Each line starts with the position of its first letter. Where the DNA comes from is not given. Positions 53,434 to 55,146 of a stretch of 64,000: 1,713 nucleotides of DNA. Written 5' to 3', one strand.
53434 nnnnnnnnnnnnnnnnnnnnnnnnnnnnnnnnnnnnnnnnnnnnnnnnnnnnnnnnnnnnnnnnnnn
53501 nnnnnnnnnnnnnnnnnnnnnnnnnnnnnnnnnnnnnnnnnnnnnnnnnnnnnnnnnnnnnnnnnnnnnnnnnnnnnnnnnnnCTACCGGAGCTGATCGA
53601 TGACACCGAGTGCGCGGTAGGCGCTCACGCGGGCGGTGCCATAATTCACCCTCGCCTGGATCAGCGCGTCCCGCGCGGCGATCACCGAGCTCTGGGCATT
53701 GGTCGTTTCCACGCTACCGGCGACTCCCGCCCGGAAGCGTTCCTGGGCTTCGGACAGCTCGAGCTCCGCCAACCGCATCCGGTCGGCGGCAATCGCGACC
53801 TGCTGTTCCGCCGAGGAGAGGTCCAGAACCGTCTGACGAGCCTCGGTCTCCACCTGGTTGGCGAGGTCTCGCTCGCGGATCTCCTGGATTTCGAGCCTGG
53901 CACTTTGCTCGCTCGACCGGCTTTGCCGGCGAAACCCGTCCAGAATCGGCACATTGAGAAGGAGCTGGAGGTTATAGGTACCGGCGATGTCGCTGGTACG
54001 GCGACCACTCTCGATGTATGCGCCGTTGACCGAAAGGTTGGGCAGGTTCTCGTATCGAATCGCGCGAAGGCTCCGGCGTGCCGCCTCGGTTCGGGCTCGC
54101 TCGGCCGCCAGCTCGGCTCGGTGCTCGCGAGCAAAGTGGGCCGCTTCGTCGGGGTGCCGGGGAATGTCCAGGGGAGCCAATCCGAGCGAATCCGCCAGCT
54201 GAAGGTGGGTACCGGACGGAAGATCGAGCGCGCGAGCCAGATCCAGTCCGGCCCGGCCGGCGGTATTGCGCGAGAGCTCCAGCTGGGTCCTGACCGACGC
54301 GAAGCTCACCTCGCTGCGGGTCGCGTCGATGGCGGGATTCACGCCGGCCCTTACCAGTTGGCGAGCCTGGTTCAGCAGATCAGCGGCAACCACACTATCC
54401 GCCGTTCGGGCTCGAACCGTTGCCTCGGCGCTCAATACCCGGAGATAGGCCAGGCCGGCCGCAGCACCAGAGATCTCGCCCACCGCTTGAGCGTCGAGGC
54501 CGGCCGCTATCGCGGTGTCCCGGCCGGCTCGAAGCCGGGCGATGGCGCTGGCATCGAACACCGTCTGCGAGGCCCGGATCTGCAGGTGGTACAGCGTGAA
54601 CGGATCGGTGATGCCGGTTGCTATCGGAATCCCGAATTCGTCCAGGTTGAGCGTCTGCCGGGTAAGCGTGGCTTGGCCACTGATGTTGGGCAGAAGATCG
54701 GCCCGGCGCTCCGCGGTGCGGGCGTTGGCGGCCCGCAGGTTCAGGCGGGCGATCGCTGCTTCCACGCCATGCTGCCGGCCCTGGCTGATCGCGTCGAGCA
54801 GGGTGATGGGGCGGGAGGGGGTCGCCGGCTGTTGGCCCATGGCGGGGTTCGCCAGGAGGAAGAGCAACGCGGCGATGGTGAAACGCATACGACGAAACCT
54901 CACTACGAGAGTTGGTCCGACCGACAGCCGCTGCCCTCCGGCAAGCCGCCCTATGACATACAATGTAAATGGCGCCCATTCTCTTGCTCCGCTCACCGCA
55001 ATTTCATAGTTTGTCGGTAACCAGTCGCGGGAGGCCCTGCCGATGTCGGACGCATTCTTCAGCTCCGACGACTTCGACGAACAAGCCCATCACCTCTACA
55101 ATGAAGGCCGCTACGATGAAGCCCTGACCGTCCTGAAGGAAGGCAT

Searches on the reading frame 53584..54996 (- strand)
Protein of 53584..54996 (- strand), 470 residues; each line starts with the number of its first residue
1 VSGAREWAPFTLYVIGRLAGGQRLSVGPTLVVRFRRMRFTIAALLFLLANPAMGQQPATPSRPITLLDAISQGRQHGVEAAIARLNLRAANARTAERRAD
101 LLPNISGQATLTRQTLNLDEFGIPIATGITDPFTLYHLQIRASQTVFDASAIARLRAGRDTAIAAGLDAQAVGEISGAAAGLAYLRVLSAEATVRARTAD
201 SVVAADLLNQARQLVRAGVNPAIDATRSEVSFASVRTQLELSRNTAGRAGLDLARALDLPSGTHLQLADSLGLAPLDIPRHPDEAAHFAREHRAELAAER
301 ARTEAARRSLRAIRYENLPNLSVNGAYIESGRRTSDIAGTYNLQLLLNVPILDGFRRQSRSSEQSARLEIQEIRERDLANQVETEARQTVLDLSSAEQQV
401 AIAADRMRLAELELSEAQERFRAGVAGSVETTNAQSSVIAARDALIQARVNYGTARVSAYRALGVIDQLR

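Call 20: search_protein_families(library=ncbifam, proteins=[window:53584-54996:-], max_evalue=0.00001)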
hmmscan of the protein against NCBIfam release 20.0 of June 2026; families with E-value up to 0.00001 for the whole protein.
window:53584-54996:- (470 aa): 2 families
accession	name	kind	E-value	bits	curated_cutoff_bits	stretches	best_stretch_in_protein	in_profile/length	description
TIGR01844.1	type_I_sec_TolC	subfamily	5.8e-28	98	225.15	1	65-468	4-402/414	TolC family outer membrane protein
TIGR01845.1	outer_NodT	subfamily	4.4e-11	42.3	210.05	1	70-464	63-458/460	efflux transporter outer membrane subunit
